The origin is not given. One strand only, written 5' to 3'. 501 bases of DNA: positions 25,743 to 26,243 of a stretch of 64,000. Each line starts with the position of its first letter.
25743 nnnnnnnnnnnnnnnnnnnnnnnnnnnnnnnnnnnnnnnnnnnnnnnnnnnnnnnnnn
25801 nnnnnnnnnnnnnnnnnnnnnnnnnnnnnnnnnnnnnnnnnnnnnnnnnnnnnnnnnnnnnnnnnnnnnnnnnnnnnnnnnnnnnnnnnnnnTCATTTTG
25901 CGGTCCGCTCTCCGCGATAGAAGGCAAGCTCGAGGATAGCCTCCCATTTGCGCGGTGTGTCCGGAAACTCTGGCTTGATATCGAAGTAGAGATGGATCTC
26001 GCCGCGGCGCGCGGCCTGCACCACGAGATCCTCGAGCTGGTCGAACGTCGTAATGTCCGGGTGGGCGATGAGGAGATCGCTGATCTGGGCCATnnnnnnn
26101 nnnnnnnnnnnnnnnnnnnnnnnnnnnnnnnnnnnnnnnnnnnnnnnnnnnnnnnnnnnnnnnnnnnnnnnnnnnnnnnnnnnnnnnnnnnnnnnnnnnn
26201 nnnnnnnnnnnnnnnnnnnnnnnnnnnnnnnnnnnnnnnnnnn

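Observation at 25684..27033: Uncharacterised three-gene operon (TauD-like oxygenase + two ~70 aa proteins) head-to-head with dsrA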

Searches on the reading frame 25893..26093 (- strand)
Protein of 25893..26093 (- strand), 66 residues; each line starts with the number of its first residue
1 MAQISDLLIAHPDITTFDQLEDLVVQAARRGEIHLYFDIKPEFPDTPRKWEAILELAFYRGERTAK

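Call 3: search_protein_families(library=pfam, proteins=[window:25893-26093:-], max_evalue=0.01)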
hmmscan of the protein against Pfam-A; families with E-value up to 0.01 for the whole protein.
window:25893-26093:- (66 aa): 0 families

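Call 5: search_protein_families(library=ncbifam, proteins=[window:25893-26093:-], max_evalue=0.01)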
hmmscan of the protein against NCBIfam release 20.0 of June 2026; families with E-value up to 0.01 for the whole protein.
window:25893-26093:- (66 aa): 0 families

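Call 26: find_homologous_proteins(query=window:25893-26093:-, max_evalue=0.001)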
Query window:25893-26093:- (66 aa): 100 proteins with E <= 0.001 among 100 candidates.
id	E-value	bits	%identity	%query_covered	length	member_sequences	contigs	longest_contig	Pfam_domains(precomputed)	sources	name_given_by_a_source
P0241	2.3e-35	136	97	100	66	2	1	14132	-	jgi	jgi:hypothetical protein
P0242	3.8e-31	123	85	100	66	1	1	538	-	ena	-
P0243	1.7e-30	121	85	100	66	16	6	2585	-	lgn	-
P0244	2.1e-30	121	85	100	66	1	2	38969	-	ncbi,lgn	-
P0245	1.4e-29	118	77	100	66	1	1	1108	-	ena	-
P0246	2.6e-29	117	82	100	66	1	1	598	-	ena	-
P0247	3.6e-29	117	82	100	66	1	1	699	-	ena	-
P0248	7.6e-29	116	77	100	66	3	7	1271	-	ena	-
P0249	7.7e-29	116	82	100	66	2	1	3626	-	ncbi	-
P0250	4.3e-28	114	76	100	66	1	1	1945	-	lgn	-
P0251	8.3e-28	113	80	100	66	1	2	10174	-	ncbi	-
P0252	1.1e-27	112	80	100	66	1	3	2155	-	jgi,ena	-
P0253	1.1e-27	112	79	100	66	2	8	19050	-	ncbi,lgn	ncbi:MAG: sulfur relay protein DsrC [Xanthobacteraceae bacterium]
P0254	1.1e-26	109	74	100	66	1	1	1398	-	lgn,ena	-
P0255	1.6e-26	109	77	100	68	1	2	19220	-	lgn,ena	-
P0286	6.8e-23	97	71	100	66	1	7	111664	-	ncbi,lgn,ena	ncbi:MAG: sulfur relay protein DsrC [Roseiarcus sp.]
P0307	2.2e-21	92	71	94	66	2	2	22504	-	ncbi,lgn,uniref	ncbi:sulfur relay protein DsrC [Rhodoblastus sp.]|uniref:sulfur relay protein DsrC n=1 Tax=Rhodoblas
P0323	2.4e-20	89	68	94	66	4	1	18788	-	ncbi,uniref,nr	ncbi:sulfur relay protein DsrC [Rhodoblastus sp. 17X3]|uniref:sulfur relay protein DsrC n=1 Tax=Rhod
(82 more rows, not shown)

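Call 27: search_protein_families(library=ncbifam, proteins=[window:25893-26093:-, P0323, P0307, P0286], max_evalue=10)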
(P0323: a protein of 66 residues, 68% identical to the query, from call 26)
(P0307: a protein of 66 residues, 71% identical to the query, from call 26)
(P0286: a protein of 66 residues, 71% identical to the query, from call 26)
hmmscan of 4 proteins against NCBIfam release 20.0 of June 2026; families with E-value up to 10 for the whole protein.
window:25893-26093:- (66 aa): 0 families

P0323 (66 aa): 0 families

P0307 (66 aa): 0 families

P0286 (66 aa): 0 families

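Call 28: search_protein_families(library=pfam, proteins=[window:25893-26093:-, P0323, P0286], max_evalue=10)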
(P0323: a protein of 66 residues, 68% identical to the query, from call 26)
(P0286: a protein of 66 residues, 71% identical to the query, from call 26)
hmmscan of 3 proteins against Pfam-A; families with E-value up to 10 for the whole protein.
window:25893-26093:- (66 aa): 0 families

P0323 (66 aa): 1 family
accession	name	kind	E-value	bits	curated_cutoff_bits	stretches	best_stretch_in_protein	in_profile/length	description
PF23603.1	Ubiquitin_TPR1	-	0.16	12.2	27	1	3-28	10-35/69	Telomere repeat-binding protein 1-like, ubiquitin-like domain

P0286 (66 aa): 1 family
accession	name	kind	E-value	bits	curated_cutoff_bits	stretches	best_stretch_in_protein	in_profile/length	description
PF23603.1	Ubiquitin_TPR1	-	0.055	13.7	27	1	3-29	10-36/69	Telomere repeat-binding protein 1-like, ubiquitin-like domain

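Call 39: predict_structure(alignment_id=A2)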
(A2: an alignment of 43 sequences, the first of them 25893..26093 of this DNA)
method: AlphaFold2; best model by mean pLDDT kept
length: 66 residues; sequences in the alignment: 43
mean_pLDDT: 89.6   pTM: 0.74
mean pLDDT of the five models: 89.6, 85.9, 85.7, 83.9, 82.4
residues with pLDDT >= 90: 49; 70-90: 15; 50-70: 2; < 50: 0
segments of 3 or more residues with pLDDT < 50: none
pLDDT, mean of each block of 10 residues (from residue 1): 91 93 92 89 91 93 72
secondary structure, 60 per line:
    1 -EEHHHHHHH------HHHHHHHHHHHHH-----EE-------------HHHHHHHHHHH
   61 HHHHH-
elements in order: H4-10 H17-29 H50-65

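Call 43: fold_search(model_id=the predicted structure, library=pdb)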
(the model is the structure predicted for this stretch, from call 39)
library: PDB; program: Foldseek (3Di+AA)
matches with E <= 10: 53; with E <= 0.001: 0
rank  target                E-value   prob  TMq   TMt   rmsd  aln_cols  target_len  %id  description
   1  9i2b_E                2.3e+00  0.08  0.31  0.14  10.8        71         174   15  SPIN90-Arp2/3 nucleated bidirectional actin filaments (released 2025-09-03)
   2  1k8k_E                2.9e+00  0.06  0.31  0.14  10.3        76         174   20  Crystal Structure of Arp2/3 Complex (released 2001-12-07)
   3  2p9n_E                3.3e+00  0.06  0.31  0.14  10.7        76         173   18  Crystal Structure of bovine Arp2/3 complex co-crystallized with ADP (released 2007-05-29)
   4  5l9y_A                4.0e+00  0.05  0.32  0.09   7.2        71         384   17  Crystal structure of human heparanase, in complex with glucuronic acid configured aziridine probe JJB355 (released 2017-05-31)
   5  4lu0_D                4.3e+00  0.13  0.44  0.14   3.9        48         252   21  Crystal structure of 2-Keto-3-deoxy-D-manno-octulosonate-8-phosphate synthase from Pseudomonas aeruginosa. (released 2013-10-09)
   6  4jd2_E                4.5e+00  0.05  0.32  0.15  10.8        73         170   20  Crystal structure of Bos taurus Arp2/3 complex binding with Mus musculus GMF (released 2013-07-17)
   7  4ce4_S                4.8e+00  0.10  0.44  0.33   6.2        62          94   14  39S large subunit of the porcine mitochondrial ribosome (released 2013-12-18)
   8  6vk5_C                4.8e+00  0.04  0.28  0.14  11.7        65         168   11  Crystal Structure of Methylosinus trichosporium OB3b Soluble Methane Monooxygenase Hydroxylase and Regulatory Componen (released 2020-08-05)
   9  1fz1_E                4.8e+00  0.04  0.26  0.12  11.3        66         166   11  METHANE MONOOXYGENASE HYDROXYLASE, FORM III OXIDIZED (released 2001-02-21)
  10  9znf_AG               5.5e+00  0.07  0.41  0.22   9.5        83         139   13  Cryo-EM structure of the Methanosarcina acetivorans 70S ribosome in complex with SriA and SriB (released 2026-01-28)
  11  5l9z_A                5.5e+00  0.04  0.32  0.09   7.2        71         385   17  Crystal structure of human heparanase nucleophile mutant (E343Q), in complex with unreacted glucuronic acid configured (released 2017-05-31)
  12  3spz_A                5.5e+00  0.03  0.20  0.03   9.0        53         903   19  DNA Polymerase(L415A/L561A/S565G/Y567A) Ternary Complex with dUpCpp Opposite dA (Ca2+) (released 2011-10-12)
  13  4ij2_H                5.8e+00  0.05  0.29  0.13   8.2        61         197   10  Human methemoglobin in complex with the second and third NEAT domains of IsdH from Staphylococcus aureus (released 2013-12-25)
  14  6dec_E                5.8e+00  0.04  0.31  0.15  10.5        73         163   19  Crystal structure of Bos taurus Arp2/3 complex binding with C-terminus of Homo sapiens SPIN90 (released 2018-10-24)
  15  8yrd_C                5.8e+00  0.04  0.29  0.15  11.8        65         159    9  Cryo-EM structure of hydroxylase in soluble methane monooxygenase from Methylosinus sporium 5 (released 2025-06-25)
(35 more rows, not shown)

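Call 70: search_protein_representatives(alignment_id=A2)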
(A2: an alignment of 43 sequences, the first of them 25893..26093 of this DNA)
Query: 43 sequences, 66 profile positions. Proteins with E-value up to 0.001 (for the whole library): 104; up to 1e-10: 42; up to 1e-30: 0. The best 104 are listed.
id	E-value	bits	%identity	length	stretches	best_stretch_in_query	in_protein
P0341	1.5e-28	114.4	-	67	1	1-66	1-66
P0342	7.2e-26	105.8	-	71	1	1-63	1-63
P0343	7.8e-25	102.5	-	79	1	1-60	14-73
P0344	2.1e-23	97.9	-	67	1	1-63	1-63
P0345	5.6e-23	96.6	-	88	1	14-64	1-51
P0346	2.3e-22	94.6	-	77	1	1-63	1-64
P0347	1.0e-21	92.5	-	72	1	1-62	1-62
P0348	1.3e-21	92.2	-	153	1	1-61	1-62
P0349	3.6e-20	87.6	-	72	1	1-63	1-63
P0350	4.3e-20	87.3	-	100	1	2-64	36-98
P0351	7.3e-20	86.6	-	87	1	1-66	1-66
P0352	1.5e-19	85.6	-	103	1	1-62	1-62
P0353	1.8e-19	85.3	-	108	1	2-65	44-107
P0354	2.2e-17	78.7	-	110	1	25-65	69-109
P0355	3.4e-17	78.1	-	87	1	3-61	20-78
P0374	5.8e-12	61.3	-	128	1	4-60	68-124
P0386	2.7e-10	56.0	-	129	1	9-59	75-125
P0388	7.4e-10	54.5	-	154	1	1-59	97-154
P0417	7.4e-07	44.9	-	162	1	1-31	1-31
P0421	4.1e-06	42.6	-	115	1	26-60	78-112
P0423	6.0e-06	42.0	-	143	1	29-62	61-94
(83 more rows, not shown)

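Call 71: search_protein_families(library=pfam, proteins=[P0348, P0388, P0374, P0386, P0417, P0423, P0352, P0353, P0354, P0421], max_evalue=0.01)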
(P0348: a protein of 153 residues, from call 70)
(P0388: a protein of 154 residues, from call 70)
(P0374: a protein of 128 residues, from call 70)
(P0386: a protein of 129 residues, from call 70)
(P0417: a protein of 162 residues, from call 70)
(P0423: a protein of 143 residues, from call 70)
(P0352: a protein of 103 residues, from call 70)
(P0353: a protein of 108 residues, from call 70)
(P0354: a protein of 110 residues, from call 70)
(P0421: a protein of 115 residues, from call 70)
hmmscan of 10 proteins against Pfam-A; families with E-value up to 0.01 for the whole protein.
P0348 (153 aa): 1 family
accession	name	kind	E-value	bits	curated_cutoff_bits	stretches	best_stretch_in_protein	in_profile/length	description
PF22295.1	DUF6967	-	6.5e-12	45.6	27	1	74-112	5-43/65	Family of unknown function (DUF6967)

P0388 (154 aa): 0 families

P0374 (128 aa): 0 families

P0386 (129 aa): 0 families

P0417 (162 aa): 1 family
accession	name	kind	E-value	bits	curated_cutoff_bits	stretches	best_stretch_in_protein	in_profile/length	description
PF21261.3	RRP40_N_mamm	-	0.002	18.8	27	1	93-140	21-66/75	Mammalian exosome complex component RRP40, N-terminal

P0423 (143 aa): 1 family
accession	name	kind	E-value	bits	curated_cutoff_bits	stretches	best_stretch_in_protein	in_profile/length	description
PF00072.30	Response_reg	-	2.2e-10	41.1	30.2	1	7-67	1-61/111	Response regulator receiver domain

P0352 (103 aa): 0 families

P0353 (108 aa): 0 families

P0354 (110 aa): 0 families

P0421 (115 aa): 1 family
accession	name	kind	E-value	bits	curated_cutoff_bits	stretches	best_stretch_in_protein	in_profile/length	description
PF14326.11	DUF4384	-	0.00094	19.7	27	1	2-52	11-63/81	Domain of unknown function (DUF4384)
